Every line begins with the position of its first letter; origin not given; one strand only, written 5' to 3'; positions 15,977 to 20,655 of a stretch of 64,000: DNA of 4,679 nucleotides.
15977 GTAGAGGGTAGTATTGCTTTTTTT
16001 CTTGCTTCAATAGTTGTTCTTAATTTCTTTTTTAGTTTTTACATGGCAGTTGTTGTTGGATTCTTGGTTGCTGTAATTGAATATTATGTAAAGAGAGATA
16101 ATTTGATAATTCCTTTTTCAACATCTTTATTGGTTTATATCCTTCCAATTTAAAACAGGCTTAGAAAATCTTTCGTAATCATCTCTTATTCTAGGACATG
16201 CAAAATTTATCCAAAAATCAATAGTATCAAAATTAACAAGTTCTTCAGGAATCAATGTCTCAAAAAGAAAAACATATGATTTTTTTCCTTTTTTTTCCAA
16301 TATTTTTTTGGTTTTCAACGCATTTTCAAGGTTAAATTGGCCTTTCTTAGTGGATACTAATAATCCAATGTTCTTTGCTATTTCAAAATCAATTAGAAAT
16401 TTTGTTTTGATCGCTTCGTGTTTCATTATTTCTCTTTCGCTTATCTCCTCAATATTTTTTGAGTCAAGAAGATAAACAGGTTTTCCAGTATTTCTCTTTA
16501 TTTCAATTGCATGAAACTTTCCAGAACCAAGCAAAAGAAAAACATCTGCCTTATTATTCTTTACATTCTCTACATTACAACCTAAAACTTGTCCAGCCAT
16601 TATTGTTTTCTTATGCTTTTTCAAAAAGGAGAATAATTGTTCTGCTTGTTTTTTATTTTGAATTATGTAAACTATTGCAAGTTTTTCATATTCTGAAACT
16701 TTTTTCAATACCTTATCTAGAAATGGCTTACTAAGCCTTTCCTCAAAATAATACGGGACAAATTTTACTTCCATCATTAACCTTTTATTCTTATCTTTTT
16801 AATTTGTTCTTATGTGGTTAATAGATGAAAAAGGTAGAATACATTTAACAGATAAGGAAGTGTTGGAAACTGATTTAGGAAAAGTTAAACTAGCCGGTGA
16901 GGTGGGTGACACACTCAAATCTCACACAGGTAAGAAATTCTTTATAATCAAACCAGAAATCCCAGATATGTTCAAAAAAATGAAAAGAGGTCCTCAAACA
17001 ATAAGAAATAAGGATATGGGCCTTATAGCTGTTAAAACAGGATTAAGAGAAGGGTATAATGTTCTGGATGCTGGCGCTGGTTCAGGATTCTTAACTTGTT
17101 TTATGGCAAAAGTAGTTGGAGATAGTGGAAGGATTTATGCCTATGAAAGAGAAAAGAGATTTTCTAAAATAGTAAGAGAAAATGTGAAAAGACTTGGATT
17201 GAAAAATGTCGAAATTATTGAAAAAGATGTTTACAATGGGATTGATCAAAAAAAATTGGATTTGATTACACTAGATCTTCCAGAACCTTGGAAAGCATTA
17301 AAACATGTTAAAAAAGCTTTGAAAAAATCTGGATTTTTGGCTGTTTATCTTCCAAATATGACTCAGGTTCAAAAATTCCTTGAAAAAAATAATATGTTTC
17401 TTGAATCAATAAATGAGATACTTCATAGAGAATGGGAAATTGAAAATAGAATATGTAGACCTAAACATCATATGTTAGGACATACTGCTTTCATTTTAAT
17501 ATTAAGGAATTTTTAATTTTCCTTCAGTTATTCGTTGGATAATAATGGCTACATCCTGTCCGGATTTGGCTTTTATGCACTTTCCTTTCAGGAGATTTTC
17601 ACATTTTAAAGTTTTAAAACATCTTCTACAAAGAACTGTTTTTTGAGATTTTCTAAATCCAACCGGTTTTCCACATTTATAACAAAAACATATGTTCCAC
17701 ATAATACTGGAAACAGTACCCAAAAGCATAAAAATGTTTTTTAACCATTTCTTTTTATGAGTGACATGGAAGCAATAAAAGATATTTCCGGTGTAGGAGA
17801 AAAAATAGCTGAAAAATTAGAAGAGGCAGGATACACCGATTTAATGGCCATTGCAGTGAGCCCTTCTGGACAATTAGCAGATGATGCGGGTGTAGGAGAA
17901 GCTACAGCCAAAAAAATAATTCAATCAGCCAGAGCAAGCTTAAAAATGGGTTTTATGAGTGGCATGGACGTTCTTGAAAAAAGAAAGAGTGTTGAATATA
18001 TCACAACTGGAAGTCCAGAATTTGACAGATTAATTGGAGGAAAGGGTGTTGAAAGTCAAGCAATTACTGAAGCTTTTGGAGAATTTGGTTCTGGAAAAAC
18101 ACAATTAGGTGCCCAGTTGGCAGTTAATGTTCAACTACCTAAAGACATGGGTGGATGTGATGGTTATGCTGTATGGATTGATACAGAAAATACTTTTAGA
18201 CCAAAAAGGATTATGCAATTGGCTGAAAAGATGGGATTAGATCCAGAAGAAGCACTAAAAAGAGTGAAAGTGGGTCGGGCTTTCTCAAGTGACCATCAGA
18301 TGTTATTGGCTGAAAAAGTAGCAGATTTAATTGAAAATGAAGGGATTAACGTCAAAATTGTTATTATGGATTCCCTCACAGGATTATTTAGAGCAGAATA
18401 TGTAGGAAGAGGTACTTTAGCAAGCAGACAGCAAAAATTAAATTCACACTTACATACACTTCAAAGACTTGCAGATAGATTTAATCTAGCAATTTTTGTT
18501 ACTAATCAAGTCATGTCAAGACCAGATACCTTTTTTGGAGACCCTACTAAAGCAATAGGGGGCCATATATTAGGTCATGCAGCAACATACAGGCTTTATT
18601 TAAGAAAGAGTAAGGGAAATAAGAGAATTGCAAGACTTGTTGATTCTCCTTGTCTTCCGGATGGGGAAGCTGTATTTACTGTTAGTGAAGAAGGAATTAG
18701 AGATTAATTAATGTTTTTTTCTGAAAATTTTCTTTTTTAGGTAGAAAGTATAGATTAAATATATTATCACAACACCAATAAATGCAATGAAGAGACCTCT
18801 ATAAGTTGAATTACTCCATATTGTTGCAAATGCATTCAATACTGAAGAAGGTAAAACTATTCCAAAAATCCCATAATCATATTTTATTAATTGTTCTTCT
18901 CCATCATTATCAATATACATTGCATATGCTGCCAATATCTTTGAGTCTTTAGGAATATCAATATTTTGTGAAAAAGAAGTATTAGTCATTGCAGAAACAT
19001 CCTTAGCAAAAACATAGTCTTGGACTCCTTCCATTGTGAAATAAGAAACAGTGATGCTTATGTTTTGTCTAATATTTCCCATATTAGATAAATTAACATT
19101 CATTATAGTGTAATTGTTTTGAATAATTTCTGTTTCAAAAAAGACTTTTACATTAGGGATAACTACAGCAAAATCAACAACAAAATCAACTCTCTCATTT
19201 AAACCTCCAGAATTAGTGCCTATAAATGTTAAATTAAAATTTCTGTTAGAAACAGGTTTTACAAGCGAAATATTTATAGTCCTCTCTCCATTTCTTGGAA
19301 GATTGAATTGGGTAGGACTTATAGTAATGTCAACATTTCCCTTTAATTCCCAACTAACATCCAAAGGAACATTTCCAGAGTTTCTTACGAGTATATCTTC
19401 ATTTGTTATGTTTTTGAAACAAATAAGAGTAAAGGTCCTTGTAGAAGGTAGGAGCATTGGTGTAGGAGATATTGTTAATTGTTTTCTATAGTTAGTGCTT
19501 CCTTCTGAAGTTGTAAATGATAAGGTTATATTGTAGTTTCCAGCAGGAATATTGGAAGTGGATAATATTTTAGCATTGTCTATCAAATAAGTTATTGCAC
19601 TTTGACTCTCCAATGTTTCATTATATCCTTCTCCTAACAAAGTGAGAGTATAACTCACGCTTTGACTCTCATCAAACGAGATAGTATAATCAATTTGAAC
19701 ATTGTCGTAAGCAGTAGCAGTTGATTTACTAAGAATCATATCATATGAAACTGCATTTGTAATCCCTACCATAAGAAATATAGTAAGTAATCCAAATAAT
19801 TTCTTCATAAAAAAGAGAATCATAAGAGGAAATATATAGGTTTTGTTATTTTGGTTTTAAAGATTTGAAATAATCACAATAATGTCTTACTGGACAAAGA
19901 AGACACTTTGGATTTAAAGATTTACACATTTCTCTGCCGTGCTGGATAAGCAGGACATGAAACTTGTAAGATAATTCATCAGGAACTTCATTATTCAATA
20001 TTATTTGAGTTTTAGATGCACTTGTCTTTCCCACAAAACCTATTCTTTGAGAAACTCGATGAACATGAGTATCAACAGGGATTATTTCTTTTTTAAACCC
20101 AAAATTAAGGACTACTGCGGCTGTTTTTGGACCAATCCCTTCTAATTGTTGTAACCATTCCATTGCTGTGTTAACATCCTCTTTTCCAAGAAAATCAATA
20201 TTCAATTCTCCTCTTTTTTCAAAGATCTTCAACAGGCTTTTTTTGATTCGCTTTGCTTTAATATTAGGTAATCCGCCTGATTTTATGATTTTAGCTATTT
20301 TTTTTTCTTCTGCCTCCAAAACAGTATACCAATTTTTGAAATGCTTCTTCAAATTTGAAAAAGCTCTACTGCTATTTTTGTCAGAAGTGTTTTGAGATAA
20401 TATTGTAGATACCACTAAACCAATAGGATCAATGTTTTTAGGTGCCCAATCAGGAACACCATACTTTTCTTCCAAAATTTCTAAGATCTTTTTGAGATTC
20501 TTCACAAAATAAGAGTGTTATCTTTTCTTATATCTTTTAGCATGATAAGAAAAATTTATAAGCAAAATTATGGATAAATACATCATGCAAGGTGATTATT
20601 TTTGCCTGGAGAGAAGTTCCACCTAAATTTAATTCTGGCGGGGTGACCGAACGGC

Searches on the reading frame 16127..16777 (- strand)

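Call 59: search_protein_families(library=pfam, proteins=[window:16127-16777:-], max_evalue=0.001)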
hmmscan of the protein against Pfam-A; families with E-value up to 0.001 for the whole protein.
window:16127-16777:- (216 aa): 1 family
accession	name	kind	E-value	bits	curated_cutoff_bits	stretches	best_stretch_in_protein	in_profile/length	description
PF01866.22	Diphthamide_syn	-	2e-35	123.1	33.2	1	3-210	64-284/302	Putative diphthamide synthesis protein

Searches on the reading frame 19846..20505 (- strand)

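Call 59: search_protein_families(library=pfam, proteins=[window:19846-20505:-], max_evalue=0.001)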
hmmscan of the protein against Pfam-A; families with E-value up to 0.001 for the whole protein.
window:19846-20505:- (219 aa): 3 families
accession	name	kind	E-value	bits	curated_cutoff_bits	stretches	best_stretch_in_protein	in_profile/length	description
PF00730.31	HhH-GPD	-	5.9e-18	65.6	26.2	1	32-172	1-104/108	HhH-GPD superfamily base excision DNA repair protein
PF22175.2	Ogg-HhH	-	7e-06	26.1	27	1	35-166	28-153/173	8-oxoguanine DNA glycosylase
PF00633.29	HHH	-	1e-05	25.6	24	1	112-135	7-30/30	Helix-hairpin-helix motif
